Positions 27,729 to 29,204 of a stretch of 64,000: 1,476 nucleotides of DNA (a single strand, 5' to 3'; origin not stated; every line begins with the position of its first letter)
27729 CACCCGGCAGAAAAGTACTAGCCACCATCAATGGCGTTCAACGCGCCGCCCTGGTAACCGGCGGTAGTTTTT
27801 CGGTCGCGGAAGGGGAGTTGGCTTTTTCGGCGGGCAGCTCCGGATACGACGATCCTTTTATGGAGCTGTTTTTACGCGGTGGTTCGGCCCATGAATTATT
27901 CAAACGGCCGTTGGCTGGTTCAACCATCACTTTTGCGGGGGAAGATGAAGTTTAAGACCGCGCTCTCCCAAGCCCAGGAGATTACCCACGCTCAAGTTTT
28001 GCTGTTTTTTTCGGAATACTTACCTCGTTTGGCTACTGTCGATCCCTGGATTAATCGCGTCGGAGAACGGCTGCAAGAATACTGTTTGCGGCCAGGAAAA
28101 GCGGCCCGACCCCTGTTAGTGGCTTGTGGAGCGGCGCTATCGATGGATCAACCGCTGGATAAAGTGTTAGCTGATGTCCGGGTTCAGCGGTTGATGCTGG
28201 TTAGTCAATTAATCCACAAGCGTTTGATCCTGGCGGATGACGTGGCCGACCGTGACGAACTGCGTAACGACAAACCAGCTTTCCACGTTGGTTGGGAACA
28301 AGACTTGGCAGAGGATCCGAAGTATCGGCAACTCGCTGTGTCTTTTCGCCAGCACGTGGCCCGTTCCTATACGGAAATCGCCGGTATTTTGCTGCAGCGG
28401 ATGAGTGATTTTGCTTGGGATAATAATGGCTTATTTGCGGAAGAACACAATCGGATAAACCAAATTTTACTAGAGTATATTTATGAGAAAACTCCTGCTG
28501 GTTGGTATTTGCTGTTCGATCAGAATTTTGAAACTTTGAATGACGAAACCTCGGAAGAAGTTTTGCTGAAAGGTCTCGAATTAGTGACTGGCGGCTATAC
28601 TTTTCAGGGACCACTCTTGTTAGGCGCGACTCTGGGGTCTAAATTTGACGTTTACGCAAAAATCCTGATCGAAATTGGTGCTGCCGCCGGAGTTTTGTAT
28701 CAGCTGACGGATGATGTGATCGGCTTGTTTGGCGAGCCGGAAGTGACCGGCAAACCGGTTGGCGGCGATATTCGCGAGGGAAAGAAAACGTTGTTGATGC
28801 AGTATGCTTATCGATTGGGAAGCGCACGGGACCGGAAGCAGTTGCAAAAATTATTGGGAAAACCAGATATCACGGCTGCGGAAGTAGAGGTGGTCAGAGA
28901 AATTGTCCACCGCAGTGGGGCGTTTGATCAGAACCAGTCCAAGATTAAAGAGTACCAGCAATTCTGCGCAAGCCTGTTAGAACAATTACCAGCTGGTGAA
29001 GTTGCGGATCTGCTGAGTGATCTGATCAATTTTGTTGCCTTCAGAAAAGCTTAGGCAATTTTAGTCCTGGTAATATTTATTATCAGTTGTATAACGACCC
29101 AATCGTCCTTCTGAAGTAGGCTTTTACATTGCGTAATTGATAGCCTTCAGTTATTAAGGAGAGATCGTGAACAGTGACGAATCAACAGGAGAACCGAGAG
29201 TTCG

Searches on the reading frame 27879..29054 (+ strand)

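Call 46: search_protein_families(library=pfam, proteins=[window:27879-29054:+], max_evalue=0.0001)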
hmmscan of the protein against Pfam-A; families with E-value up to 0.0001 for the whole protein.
window:27879-29054:+ (391 aa): 1 family
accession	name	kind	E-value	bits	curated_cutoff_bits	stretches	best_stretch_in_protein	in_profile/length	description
PF00348.22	polyprenyl_synt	-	1.8e-29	103.2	27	1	65-340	8-248/251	Polyprenyl synthetase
